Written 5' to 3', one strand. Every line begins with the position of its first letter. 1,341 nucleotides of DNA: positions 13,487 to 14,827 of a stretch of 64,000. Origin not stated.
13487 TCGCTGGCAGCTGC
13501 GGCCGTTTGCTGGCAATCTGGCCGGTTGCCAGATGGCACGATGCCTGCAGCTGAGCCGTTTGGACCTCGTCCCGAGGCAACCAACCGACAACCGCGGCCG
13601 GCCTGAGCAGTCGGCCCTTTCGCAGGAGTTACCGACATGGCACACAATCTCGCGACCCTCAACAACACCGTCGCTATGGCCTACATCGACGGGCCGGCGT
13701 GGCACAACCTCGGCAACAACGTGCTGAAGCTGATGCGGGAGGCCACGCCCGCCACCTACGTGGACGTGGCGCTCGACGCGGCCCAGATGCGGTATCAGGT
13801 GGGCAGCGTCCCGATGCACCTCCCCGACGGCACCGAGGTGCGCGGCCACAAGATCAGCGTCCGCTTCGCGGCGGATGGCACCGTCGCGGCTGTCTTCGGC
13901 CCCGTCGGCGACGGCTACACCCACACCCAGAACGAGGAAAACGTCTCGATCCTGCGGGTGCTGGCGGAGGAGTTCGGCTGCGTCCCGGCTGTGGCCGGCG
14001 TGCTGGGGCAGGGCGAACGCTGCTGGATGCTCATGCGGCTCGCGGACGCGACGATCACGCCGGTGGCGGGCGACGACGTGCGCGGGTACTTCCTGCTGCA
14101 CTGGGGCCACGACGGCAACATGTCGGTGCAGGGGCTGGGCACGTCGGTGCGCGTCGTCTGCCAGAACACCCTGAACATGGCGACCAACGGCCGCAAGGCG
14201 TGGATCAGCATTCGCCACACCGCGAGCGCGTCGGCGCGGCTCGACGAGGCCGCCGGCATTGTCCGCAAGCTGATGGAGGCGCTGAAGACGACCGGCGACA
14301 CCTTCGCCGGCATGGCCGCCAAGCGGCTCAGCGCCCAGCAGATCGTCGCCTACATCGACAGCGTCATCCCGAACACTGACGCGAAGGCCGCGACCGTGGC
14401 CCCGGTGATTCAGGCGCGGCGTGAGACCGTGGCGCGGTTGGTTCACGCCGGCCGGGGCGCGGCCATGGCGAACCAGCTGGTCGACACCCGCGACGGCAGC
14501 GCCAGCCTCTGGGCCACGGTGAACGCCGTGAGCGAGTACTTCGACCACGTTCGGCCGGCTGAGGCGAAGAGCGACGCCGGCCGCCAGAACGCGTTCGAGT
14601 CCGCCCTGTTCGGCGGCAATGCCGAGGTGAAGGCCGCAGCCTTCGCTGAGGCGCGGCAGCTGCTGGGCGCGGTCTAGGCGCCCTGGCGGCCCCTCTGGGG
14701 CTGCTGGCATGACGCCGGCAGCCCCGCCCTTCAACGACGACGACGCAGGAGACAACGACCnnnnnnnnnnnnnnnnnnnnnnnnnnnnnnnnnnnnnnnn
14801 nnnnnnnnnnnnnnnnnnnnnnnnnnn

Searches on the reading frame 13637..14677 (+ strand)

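Call 31: search_protein_families(library=pfam, proteins=[window:13637-14677:+], max_evalue=0.01)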
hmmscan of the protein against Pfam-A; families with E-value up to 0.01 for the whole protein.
window:13637-14677:+ (346 aa): 2 families
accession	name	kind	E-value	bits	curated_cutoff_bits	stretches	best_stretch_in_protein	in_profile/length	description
PF06067.16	DUF932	-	4.6e-44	151.3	23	1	88-314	3-217/227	Domain of unknown function (DUF932)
PF25195.1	DPC2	-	0.0023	18.8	70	1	203-311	13-102/105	Diatom pyrenoid component 2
